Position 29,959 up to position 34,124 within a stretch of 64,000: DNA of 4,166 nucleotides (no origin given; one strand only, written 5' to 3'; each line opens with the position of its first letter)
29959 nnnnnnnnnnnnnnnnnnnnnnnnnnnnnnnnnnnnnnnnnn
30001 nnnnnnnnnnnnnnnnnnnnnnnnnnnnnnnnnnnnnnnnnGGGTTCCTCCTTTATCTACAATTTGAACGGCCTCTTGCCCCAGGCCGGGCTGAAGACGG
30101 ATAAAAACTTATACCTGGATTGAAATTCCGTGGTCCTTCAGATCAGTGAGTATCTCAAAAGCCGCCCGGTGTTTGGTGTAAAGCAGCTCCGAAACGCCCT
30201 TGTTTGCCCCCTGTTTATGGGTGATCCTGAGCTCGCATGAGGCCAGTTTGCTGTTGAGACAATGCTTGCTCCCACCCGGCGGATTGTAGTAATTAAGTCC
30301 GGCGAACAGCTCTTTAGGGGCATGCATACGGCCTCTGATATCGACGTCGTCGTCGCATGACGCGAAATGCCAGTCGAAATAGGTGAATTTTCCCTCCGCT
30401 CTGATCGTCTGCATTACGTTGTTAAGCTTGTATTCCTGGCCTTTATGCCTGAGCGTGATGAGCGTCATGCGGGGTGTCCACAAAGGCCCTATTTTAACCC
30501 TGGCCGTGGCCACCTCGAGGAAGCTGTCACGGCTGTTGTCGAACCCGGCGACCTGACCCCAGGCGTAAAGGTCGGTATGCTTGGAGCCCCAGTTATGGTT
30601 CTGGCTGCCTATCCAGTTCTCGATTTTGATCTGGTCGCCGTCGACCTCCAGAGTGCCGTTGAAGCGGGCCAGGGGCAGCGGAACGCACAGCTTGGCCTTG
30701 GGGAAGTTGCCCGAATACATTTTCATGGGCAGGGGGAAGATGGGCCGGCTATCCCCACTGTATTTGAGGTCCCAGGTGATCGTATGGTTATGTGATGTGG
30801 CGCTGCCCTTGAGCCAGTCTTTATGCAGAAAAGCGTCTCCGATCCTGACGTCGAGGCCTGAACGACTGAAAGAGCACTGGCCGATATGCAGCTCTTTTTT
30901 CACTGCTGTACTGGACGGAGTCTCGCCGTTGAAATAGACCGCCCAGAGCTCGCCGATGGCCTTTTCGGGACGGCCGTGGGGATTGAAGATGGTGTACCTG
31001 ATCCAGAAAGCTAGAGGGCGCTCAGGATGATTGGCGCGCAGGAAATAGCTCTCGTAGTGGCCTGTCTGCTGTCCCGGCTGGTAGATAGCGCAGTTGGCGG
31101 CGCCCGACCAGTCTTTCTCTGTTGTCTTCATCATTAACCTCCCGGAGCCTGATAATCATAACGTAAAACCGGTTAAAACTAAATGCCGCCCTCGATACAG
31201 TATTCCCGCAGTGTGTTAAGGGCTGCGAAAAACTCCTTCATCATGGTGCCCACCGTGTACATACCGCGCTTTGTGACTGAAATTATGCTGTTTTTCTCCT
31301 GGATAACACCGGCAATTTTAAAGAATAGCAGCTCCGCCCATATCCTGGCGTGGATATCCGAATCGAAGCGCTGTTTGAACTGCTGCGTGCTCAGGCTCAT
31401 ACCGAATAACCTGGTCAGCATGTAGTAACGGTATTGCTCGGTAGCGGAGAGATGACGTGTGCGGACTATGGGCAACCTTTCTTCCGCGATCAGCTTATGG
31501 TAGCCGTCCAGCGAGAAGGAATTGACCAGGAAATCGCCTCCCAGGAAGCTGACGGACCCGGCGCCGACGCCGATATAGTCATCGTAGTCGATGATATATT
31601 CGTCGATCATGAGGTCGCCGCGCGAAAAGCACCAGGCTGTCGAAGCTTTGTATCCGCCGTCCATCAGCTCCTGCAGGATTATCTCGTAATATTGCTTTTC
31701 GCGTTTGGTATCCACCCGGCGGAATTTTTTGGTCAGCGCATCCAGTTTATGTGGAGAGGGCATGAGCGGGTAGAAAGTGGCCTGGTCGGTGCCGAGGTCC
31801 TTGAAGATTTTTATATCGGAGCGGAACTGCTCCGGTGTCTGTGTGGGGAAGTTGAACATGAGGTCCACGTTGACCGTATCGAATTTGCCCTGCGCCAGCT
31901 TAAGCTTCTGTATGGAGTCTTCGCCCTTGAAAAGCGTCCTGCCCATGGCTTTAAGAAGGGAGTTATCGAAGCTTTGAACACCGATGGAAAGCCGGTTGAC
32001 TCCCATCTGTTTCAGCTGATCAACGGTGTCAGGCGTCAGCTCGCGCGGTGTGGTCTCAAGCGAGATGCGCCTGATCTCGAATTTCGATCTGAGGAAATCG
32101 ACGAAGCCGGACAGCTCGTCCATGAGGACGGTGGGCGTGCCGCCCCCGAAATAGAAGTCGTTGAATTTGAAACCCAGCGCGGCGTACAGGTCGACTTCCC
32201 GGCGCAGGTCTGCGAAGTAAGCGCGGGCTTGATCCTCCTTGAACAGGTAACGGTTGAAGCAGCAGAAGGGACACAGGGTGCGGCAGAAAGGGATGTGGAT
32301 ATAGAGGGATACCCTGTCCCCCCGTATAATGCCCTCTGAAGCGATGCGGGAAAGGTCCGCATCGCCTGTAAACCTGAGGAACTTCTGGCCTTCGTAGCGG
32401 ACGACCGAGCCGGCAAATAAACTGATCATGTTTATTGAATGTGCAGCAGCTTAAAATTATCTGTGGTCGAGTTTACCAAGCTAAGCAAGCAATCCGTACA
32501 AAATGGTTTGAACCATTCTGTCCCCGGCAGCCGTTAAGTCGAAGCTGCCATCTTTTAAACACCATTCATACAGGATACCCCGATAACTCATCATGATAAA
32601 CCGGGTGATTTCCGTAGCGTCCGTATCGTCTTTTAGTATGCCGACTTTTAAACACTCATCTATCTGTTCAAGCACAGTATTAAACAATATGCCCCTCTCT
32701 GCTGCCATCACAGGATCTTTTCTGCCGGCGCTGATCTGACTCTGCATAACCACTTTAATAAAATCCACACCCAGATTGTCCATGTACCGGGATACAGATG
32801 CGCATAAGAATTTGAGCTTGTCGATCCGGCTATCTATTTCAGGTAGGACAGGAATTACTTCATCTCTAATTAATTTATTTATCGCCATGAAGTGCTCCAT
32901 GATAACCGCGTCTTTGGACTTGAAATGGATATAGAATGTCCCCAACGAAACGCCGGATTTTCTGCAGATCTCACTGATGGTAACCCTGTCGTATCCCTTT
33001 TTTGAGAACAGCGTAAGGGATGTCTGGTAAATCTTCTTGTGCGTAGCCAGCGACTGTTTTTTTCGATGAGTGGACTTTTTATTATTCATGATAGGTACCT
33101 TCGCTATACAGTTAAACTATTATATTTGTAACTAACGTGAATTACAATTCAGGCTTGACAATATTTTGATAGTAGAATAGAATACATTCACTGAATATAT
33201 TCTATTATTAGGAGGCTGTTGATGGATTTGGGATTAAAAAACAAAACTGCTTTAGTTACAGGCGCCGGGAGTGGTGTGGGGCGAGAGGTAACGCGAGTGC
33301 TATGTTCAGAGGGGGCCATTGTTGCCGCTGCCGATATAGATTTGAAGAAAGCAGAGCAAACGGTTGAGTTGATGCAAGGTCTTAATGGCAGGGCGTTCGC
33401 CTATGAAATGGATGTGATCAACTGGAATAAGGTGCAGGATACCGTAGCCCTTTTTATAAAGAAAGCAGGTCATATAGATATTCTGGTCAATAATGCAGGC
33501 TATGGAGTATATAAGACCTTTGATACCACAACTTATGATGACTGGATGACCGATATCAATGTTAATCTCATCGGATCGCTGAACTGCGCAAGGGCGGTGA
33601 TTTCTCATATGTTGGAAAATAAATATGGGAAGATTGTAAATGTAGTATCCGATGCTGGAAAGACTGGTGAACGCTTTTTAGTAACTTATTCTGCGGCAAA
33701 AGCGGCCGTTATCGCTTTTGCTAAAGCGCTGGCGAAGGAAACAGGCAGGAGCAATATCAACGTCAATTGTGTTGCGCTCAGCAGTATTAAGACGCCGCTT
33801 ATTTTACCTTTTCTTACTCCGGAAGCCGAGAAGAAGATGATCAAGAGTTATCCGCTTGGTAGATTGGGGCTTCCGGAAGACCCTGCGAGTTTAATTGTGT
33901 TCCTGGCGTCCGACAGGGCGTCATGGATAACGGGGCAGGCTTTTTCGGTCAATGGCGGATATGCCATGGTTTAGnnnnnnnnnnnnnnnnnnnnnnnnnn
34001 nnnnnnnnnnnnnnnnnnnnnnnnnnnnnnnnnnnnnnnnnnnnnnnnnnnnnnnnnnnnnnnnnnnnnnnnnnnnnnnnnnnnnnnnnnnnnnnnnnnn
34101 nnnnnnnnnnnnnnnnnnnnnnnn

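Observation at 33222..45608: bbs-like beta-oxidation module with family-III CoA-transferase and DUF35/SCP-x thiolase pairs: catabolic island for an unidentified carboxylic acid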

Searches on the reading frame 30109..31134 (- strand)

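Call 5: search_protein_families(library=pfam, proteins=[window:30109-31134:-])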
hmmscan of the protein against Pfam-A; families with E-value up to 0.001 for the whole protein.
window:30109-31134:- (341 aa): 1 family
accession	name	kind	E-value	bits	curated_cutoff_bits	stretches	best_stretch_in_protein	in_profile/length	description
PF14249.11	Tocopherol_cycl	-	0.00011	21.9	26.6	1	158-312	168-319/335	Tocopherol cyclase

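Call 66: search_protein_families(library=pfam, proteins=[window:30109-31134:-], max_evalue=0.01)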
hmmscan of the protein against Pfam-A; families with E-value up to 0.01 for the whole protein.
window:30109-31134:- (341 aa): 1 family
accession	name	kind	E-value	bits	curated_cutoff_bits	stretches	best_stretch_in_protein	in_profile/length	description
PF14249.11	Tocopherol_cycl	-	0.00011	21.9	26.6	1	158-312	168-319/335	Tocopherol cyclase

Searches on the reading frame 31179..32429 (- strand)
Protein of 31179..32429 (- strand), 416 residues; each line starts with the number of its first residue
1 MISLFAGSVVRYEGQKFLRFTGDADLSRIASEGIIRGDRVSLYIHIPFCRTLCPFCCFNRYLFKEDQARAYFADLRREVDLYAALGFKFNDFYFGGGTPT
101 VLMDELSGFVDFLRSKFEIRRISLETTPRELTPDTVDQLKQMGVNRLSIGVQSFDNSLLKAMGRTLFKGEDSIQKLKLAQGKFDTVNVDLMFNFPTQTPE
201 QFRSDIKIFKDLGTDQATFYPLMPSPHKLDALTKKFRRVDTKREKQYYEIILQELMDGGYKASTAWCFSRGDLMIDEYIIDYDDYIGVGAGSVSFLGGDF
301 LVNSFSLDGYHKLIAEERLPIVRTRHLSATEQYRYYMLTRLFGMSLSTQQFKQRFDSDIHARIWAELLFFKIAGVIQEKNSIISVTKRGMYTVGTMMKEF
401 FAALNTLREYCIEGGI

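Call 5: search_protein_families(library=pfam, proteins=[window:31179-32429:-])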
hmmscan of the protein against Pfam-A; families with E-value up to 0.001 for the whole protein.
window:31179-32429:- (416 aa): 1 family
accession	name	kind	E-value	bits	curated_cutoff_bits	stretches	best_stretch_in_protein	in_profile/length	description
PF04055.27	Radical_SAM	-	3.5e-23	83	29.5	1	43-206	1-163/166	Radical SAM superfamily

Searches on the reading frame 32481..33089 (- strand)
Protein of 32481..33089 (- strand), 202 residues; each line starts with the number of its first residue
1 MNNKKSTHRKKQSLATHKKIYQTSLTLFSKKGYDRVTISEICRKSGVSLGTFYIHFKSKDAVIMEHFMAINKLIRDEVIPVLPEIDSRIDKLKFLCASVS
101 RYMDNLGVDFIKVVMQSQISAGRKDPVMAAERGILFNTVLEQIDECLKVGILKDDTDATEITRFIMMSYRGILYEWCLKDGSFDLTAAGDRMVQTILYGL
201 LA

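Call 5: search_protein_families(library=pfam, proteins=[window:32481-33089:-])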
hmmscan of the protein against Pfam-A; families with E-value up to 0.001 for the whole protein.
window:32481-33089:- (202 aa): 2 families
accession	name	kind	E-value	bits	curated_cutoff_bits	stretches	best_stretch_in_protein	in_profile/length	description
PF00440.29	TetR_N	-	3.5e-13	49.5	24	1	20-62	1-43/47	Bacterial regulatory proteins, tetR family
PF08361.16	TetR_C_2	-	0.0005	20.5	22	0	138-197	57-116/121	MAATS-type transcriptional repressor, C-terminal region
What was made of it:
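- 32481..33089 (-): TetR-family regulator, divergent from the operon. Probably an acyl-CoA-responsive repressor. Pfam TetR_N (call 5).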

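Call 65: search_solved_structures(query=window:32481-33089:-, max_evalue=0.001)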
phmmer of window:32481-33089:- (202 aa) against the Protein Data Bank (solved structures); distinct sequences matched with E-value up to 0.001: 70 (the best 60 are shown).
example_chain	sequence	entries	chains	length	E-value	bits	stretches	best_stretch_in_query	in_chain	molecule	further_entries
4uds_A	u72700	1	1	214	4.1e-11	46.4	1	7-183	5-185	MBDR REGULATOR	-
5gpa_A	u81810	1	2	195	4e-10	43.1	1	17-200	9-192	Transcriptional regulator (TetR/AcrR family)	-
5gp9_A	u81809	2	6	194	1.6e-09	41.2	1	17-200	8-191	Transcriptional regulator (TetR/AcrR family)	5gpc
2f07_A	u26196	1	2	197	3.7e-09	40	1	11-64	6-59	YvdT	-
6el2_A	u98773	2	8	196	8.4e-09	38.8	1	7-119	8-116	Transcriptional regulator TetR family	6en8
3lhq_A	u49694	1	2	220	1.2e-08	38.3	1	6-196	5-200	AcrAB operon repressor (TetR/AcrR family)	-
1zkg_A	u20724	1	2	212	1.3e-08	38.2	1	4-79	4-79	transcriptional regulator, TetR family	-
7jnp_A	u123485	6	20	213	1.3e-08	38.2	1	9-68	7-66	HTH-type transcriptional regulator MtrR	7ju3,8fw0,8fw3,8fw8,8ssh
6of0_A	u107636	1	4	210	1.7e-08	37.8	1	10-68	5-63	HTH-type transcriptional regulator MtrR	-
2id6_A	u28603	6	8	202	4.7e-08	36.4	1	17-79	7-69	TRANSCRIPTIONAL REGULATOR, TetR FAMILY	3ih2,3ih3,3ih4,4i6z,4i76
3whb_A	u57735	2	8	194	5.4e-08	36.2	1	12-199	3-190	Fatty acid metabolism regulator protein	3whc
1z77_A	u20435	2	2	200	5.6e-08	36.2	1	18-80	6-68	transcriptional regulator (TetR family) | Transcriptional regulator, TetR family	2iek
1vi0_A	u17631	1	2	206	5.8e-08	36.1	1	11-199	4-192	transcriptional regulator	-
6azh_A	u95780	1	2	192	7.5e-08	35.7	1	16-199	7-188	TetR family transcriptional regulator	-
3ang_C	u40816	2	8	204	7.8e-08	35.7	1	12-201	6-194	Transcriptional repressor, TetR family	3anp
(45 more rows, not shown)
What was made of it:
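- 32481..33089 (-): The best full-length solved-structure hits are the acyl-CoA-sensing regulators MbdR and FadR, but these are weak at 36-46 bits (call 65).
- The best solved hit of the TetR is MbdR, the 3-methylbenzoyl-CoA sensor, though this is weak at 46 bits (call 65).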

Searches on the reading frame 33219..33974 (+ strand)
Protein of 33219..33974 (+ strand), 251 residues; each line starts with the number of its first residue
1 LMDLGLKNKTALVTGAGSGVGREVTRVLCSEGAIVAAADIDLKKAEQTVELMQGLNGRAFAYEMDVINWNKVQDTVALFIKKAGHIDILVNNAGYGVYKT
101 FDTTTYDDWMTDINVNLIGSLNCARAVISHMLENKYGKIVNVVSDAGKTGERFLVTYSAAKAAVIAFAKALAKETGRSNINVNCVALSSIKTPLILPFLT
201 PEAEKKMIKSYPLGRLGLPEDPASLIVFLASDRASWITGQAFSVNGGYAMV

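Call 4: search_protein_families(library=pfam, proteins=[window:33219-33974:+])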
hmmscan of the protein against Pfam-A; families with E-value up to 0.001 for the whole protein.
window:33219-33974:+ (251 aa): 3 families
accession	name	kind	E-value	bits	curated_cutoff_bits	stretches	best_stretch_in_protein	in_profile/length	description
PF13561.12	adh_short_C2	-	1.8e-54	185.2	27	1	15-248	1-235/236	Enoyl-(Acyl carrier protein) reductase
PF00106.31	adh_short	-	9.1e-51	172.6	26.6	1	9-194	1-186/195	short chain dehydrogenase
PF08659.16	KR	-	4.3e-10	40.2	22.6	1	10-174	2-166/180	KR domain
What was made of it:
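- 33222..33974 (+): SDR-type 3-hydroxyacyl-CoA dehydrogenase (inferred). Pfam adh_short (call 4).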

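Call 8: search_protein_families(library=ncbifam, proteins=[window:33219-33974:+], max_evalue=0.00001)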
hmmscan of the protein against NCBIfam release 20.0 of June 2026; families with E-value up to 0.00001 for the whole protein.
window:33219-33974:+ (251 aa): 224 families (the best 25 are shown)
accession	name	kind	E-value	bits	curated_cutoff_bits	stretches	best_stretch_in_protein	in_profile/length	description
NF004198.0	PRK05653.1-3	equivalog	2.8e-62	210.4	296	1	6-250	5-248/248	3-oxoacyl-ACP reductase FabG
NF005559.1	PRK07231.1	subfamily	1.8e-61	207.8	215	1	6-249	2-248/249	glucose 1-dehydrogenase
NF009466.0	PRK12826.1-2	subfamily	6e-59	199.5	222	1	7-250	2-246/248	3-oxoacyl-ACP reductase FabG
TIGR01830.1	3oxo_ACP_reduc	equivalog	2.9e-57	194.1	297.75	1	11-248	1-238/239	3-oxoacyl-[acyl-carrier-protein] reductase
NF009464.0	PRK12824.1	subfamily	2.9e-56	190.9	269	1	8-250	2-244/245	3-oxoacyl-ACP reductase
TIGR03206.1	benzo_BadH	equivalog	1.1e-55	188.7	431.2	1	6-250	1-250/250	2-hydroxycyclohexanecarboxyl-CoA dehydrogenase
NF004197.0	PRK05653.1-1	equivalog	2.8e-55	187.7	332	1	2-250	1-248/249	3-oxoacyl-ACP reductase FabG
TIGR01829.1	AcAcCoA_reduct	subfamily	2.4e-54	184.6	302.1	1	9-250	1-242/242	acetoacetyl-CoA reductase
NF052558.1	MBtsdlDhBudC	equivalog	4.2e-54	183.8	270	1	7-248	2-241/250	meso-2,3-butanediol dehydrogenase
NF004791.0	PRK06138.1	equivalog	9.7e-54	182.3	312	1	6-249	3-250/252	SDR family oxidoreductase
NF005309.0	PRK06841.1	subfamily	4e-51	174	286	1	3-250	10-254/255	GolD/DthD family dehydrogenase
NF004773.0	PRK06113.1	equivalog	1.5e-50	172.1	367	1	4-247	7-249/255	7-alpha-hydroxysteroid dehydrogenase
NF005853.0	PRK07774.1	equivalog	1.5e-49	168.7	303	1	6-249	4-247/250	SDR family oxidoreductase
NF004818.0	PRK06172.1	equivalog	5.4e-49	166.8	336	1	4-249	3-251/253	SDR family oxidoreductase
NF009093.0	PRK12429.1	subfamily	1.9e-48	165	258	1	6-250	3-258/259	3-hydroxybutyrate dehydrogenase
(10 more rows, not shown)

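Call 31: search_solved_structures(query=window:33219-33974:+, max_evalue=1e-30)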
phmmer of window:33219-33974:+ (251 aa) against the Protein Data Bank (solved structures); distinct sequences matched with E-value up to 1e-30: 104 (the best 60 are shown).
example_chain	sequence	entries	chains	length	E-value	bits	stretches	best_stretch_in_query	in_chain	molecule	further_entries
2et6_A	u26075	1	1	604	9.7e-49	169.5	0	4-248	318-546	(3R)-hydroxyacyl-CoA dehydrogenase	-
7pcs_B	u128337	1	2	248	2.2e-46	161.8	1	4-249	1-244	BbsD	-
1ahh_A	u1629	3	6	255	2.4e-42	148.6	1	4-247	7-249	7 ALPHA-HYDROXYSTEROID DEHYDROGENASE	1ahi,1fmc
7eny_A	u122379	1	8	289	3.7e-42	148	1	4-247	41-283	7alpha-hydroxysteroid dehydrogenase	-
4nbu_A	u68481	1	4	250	4.9e-41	144.3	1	6-249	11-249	3-oxoacyl-(Acyl-carrier-protein) reductase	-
2c07_A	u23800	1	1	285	3.6e-40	141.5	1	7-248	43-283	3-OXOACYL-(ACYL-CARRIER PROTEIN) REDUCTASE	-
4ure_A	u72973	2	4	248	5.9e-40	140.7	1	6-249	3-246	CYCLOHEXANOL DEHYDROGENASE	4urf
5x8h_A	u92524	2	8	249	1.3e-39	139.6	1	6-250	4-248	Short-chain dehydrogenase reductase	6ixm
2uvd_A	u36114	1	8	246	3e-39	138.4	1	6-250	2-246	3-OXOACYL-(ACYL-CARRIER-PROTEIN) REDUCTASE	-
2p68_A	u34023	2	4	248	8.1e-39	137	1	2-247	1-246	3-oxoacyl-[acyl-carrier-protein] reductase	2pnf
7x5j_D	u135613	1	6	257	1.2e-38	136.5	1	5-248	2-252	3-oxoacyl-ACP reductase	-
4dml_A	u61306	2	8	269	4.8e-38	134.5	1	4-250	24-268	3-oxoacyl-[acyl-carrier-protein] reductase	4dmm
8hdn_A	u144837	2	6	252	7.3e-38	133.9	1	5-247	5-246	7-alpha-hydroxysteroid dehydrogenase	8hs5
3emk_A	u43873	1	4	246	9.2e-38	133.6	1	6-251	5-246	GLUCOSE/RIBITOL DEHYDROGENASE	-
8hde_A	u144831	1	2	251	9.2e-38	133.6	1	6-247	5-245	7-alpha-hydroxysteroid dehydrogenase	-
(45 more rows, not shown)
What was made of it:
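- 33222..33974 (+): Best solved relatives are the yeast MFE-2 (3R)-hydroxyacyl-CoA dehydrogenase domain (170 bits) and BbsD (162 bits) (call 31).
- On bbs (benzylsuccinate beta-oxidation) gene set: There is one SDR gene, scoring 162 bits to BbsD (call 31).
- The SDR is closest to the MFE-2 (3R)-hydroxyacyl-CoA dehydrogenase and to BbsD (call 31).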
